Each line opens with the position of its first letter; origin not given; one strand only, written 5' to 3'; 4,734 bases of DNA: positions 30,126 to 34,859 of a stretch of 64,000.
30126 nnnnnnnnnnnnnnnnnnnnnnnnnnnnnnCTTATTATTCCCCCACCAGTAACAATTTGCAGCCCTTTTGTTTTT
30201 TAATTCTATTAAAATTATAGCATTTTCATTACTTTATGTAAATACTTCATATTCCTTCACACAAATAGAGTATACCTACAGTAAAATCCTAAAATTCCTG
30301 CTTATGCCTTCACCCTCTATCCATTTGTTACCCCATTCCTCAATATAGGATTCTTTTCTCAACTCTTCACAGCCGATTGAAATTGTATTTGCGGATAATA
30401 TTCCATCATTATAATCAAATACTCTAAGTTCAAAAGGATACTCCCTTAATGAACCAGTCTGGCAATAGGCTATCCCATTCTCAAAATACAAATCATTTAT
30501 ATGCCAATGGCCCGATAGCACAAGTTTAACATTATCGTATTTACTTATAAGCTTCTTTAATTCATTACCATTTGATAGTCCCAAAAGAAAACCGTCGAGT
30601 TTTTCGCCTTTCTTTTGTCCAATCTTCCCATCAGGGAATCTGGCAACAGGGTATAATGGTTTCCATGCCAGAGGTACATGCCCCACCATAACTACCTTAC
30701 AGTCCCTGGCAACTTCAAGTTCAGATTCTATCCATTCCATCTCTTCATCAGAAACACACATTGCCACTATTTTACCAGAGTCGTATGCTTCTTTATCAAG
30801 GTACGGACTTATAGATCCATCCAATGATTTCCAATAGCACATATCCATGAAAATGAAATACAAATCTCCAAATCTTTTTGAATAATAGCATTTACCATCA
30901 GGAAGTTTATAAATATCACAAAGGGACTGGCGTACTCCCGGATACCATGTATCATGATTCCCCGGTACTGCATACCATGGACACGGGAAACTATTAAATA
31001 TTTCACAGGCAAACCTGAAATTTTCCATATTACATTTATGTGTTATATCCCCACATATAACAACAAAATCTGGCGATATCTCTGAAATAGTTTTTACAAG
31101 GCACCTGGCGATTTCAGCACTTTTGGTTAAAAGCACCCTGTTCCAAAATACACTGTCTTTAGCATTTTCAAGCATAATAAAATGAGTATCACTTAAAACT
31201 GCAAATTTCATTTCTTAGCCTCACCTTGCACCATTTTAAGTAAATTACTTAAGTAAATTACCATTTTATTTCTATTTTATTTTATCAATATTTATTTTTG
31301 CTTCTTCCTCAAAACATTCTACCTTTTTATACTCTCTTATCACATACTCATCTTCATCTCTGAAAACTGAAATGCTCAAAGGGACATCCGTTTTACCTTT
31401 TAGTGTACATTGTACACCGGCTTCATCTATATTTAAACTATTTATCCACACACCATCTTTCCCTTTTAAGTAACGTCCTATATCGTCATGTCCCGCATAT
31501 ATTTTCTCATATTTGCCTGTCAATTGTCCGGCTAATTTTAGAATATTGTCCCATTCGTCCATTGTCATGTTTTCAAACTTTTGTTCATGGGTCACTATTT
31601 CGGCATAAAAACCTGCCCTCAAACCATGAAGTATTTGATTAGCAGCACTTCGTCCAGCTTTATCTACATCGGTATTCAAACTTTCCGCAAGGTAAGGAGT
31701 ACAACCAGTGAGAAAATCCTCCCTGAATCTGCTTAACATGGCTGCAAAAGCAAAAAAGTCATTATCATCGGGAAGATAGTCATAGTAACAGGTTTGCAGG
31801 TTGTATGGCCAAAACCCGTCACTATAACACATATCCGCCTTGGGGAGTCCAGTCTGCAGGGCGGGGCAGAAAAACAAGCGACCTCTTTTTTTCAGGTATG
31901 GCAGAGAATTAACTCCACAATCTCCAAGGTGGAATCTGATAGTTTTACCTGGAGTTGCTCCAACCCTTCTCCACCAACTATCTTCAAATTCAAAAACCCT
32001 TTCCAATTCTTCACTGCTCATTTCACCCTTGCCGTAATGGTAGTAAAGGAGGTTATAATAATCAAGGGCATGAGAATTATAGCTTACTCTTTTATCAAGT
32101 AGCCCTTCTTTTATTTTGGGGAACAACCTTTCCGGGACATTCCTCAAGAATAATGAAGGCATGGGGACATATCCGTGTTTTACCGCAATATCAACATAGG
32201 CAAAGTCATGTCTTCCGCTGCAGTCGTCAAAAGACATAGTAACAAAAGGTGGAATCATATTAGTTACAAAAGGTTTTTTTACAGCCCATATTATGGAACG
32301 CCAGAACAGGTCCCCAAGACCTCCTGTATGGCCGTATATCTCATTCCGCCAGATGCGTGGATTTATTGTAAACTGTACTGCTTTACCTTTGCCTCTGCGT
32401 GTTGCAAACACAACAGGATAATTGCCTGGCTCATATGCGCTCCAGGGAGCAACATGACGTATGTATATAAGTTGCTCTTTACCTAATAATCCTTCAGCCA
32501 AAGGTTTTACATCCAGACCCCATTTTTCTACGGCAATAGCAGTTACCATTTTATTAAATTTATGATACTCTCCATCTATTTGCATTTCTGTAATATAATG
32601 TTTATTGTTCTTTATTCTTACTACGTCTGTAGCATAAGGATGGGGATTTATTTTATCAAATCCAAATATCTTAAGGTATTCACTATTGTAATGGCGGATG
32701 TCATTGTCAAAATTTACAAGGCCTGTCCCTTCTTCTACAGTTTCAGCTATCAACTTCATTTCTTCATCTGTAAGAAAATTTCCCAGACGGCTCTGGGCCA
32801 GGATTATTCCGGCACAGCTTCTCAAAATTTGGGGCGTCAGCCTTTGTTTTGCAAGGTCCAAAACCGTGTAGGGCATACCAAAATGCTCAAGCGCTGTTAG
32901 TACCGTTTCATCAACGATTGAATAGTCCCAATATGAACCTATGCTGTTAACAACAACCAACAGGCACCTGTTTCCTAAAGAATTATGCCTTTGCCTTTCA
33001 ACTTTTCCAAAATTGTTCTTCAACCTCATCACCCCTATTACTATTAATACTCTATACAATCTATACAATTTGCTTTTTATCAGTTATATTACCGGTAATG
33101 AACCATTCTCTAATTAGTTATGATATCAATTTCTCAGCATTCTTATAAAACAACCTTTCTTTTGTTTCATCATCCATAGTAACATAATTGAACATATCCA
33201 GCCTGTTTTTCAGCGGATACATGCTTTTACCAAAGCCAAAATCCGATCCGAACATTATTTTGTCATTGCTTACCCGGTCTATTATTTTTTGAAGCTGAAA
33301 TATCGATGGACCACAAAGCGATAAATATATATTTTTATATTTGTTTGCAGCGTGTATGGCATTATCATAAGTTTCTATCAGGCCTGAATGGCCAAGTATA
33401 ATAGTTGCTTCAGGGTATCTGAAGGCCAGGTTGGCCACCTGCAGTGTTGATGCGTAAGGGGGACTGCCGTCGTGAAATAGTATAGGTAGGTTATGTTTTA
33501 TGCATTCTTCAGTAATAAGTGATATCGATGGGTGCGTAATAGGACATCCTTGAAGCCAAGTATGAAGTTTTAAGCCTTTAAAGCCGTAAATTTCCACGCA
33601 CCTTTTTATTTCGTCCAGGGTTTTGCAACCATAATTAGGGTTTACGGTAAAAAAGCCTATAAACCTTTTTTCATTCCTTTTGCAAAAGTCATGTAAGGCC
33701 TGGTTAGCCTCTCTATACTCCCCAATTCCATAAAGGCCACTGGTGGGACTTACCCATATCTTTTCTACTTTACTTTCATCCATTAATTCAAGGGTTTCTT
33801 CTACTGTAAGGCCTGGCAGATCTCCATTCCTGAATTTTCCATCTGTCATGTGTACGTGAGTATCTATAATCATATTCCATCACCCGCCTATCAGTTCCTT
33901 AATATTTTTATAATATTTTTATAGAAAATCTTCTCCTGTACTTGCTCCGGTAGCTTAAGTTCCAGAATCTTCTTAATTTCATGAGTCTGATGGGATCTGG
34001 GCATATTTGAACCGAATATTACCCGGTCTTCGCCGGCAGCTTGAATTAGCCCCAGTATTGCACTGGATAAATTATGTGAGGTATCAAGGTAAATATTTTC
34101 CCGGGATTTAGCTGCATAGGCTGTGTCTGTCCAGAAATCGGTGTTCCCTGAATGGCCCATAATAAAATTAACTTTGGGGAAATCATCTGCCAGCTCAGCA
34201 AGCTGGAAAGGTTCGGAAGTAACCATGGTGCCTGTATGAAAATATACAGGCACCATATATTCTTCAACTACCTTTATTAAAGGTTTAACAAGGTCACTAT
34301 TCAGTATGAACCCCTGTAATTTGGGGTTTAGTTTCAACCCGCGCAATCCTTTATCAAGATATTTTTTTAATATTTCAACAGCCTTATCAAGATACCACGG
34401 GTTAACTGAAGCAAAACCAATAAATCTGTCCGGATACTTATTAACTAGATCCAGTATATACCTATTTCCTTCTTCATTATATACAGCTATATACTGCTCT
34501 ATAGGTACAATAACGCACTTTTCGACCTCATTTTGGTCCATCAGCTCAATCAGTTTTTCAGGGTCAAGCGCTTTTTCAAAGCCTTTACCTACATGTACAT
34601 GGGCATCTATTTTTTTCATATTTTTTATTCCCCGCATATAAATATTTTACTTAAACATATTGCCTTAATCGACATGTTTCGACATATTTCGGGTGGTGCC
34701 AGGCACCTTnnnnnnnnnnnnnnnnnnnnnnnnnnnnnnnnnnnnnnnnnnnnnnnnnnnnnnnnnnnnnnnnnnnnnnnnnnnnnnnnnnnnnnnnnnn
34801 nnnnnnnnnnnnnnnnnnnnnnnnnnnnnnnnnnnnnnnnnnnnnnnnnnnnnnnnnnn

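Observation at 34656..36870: A 55-nt element forms the 3' ends of two unrelated genes in different reading frames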

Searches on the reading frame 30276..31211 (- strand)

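Call 7: search_protein_families(library=pfam, proteins=[window:30276-31211:-], max_evalue=0.01)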
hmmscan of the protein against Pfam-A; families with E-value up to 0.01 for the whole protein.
window:30276-31211:- (311 aa): 2 families
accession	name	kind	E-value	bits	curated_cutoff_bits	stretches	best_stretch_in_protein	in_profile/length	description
PF00149.33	Metallophos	-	4.4e-16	60.3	21.5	1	1-238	1-190/191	Calcineurin-like phosphoesterase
PF12850.12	Metallophos_2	-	1.6e-10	41.7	27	1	1-94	1-60/154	Calcineurin-like phosphoesterase superfamily domain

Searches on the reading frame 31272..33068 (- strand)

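Call 7: search_protein_families(library=pfam, proteins=[window:31272-33068:-], max_evalue=0.01)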
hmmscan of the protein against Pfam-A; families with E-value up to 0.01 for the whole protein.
window:31272-33068:- (598 aa): 1 family
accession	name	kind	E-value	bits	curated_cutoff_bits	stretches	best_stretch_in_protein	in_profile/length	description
PF06283.17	ThuA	-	0.0034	18.1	33.4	1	67-162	34-129/209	Trehalose utilisation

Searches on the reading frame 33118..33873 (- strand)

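Call 7: search_protein_families(library=pfam, proteins=[window:33118-33873:-], max_evalue=0.01)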
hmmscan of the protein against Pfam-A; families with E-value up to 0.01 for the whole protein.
window:33118-33873:- (251 aa): 2 families
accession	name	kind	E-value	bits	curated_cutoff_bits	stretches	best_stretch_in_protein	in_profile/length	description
PF04909.20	Amidohydro_2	-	3.2e-27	96.5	26.4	1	3-249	1-286/289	Amidohydrolase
PF01026.27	TatD_DNase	-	0.00035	20.5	27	1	3-214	1-206/253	TatD related DNase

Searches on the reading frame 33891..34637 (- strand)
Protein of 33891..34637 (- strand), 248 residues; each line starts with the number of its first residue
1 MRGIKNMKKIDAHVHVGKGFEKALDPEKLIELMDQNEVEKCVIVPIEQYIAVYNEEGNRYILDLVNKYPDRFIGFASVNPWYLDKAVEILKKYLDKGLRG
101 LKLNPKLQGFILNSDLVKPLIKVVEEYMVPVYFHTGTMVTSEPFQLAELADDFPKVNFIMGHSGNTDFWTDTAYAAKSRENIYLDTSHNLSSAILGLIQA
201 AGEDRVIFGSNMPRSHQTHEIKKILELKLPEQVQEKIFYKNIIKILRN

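Call 7: search_protein_families(library=pfam, proteins=[window:33891-34637:-], max_evalue=0.01)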
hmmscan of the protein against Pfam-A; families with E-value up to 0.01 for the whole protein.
window:33891-34637:- (248 aa): 2 families
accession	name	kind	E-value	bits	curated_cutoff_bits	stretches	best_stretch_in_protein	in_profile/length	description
PF04909.20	Amidohydro_2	-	8.9e-36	124.6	26.4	1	52-247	61-288/289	Amidohydrolase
PF01026.27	TatD_DNase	-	5.8e-05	23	27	1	10-96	1-79/253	TatD related DNase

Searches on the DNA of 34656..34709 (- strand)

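Call 37: search_dna_similar(query=window:34656-34709:-, collection=plasmids, mode=distant, max_evalue=1, max_rows=30)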
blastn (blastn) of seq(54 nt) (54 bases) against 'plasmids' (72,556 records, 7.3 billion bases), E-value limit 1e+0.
Records with a match: 3; places in all: 3; records where one place covers at least 80% of the query: 0.
Best place of each record, by identity: 95-99% 1; 90-95% 2.
By first word of the organism name: Clostridium 1; Alkalihalophilus 1; Priestia 1.
By predicted mobility (MOB-suite, as given by PLSDB): non-mobilizable 2; mobilizable 1.
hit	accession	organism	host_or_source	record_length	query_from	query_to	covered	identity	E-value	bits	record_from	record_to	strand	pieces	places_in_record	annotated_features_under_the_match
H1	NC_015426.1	Clostridium botulinum BKT015925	-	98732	3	34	59%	90.6%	7e-3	46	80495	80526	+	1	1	none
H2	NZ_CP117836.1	Alkalihalophilus pseudofirmus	cell culture,soil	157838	2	32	57%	90.3%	2e-2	44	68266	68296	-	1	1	none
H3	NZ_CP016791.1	Priestia flexa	tissu sample,local geographical source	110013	8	31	44%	95.8%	3e-1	40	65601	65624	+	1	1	none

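Call 38: search_dna_similar(query=window:34656-34709:-, collection=phages, mode=distant, max_evalue=1, max_rows=30)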
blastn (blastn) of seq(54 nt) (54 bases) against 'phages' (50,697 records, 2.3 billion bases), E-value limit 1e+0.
No match.

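Call 39: get_annotated_region(hit=H1, flank=4000)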
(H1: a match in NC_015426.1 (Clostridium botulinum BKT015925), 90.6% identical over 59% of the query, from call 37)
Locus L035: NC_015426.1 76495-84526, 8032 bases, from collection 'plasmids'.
description: Clostridium botulinum BKT015925 plasmid p2BKT015925, complete sequence
organism: Clostridium botulinum BKT015925 (NCBI taxid 929506)
taxonomy: Bacteria; Bacillota; Clostridia; Eubacteriales; Clostridiaceae; Clostridium; Clostridium botulinum; Clostridium botulinum BKT015925
host: -; source: -; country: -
typing (MOB-suite, as given by PLSDB): non-mobilizable
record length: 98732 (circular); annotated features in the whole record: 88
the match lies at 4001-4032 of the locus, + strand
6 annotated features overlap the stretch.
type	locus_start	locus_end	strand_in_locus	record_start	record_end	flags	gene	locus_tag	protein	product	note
CDS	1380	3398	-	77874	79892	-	-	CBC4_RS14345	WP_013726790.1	CRISPR-associated helicase/endonuclease Cas3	-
CDS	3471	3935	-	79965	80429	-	-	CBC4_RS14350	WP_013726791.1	hypothetical protein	-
CDS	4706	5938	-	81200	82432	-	-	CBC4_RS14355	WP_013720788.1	IS256-like element ISCbo4 family transposase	GO:0006313 - DNA transposition [Evidence IEA]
CDS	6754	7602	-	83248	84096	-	-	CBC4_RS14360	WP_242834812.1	hypothetical protein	-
CDS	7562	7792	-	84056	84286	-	-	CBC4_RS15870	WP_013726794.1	hypothetical protein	-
CDS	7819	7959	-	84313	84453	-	-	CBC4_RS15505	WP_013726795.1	hypothetical protein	-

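Call 40: get_annotated_region(hit=H2, flank=4000)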
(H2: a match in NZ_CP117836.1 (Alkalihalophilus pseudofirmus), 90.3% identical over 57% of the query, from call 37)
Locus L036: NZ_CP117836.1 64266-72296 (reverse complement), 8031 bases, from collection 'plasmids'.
description: Alkalihalophilus pseudofirmus strain DSM 8715 plasmid unnamed, complete sequence
organism: Alkalihalophilus pseudofirmus (NCBI taxid 79885)
taxonomy: Bacteria; Bacillota; Bacilli; Bacillales; Bacillaceae; Alkalihalophilus; Alkalihalophilus pseudofirmus
host: -; source: cell culture,soil; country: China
typing (MOB-suite, as given by PLSDB): non-mobilizable
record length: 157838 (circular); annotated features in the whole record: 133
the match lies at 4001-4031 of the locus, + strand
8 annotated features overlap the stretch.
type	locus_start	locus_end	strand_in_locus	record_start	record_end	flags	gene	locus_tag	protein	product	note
CDS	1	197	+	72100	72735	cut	-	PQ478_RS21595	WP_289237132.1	pentapeptide repeat-containing protein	-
CDS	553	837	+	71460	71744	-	-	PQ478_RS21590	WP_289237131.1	hypothetical protein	-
CDS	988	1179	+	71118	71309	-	-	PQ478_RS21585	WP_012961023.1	hypothetical protein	-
CDS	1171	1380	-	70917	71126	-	-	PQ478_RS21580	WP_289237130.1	hypothetical protein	-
CDS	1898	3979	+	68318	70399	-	-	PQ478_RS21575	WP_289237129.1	hypothetical protein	-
CDS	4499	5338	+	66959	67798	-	-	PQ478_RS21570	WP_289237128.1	nuclease-related domain-containing protein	-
CDS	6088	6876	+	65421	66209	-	-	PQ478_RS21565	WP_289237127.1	DUF6414 family protein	-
CDS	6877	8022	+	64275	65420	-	-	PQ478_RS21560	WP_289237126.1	AAA family ATPase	-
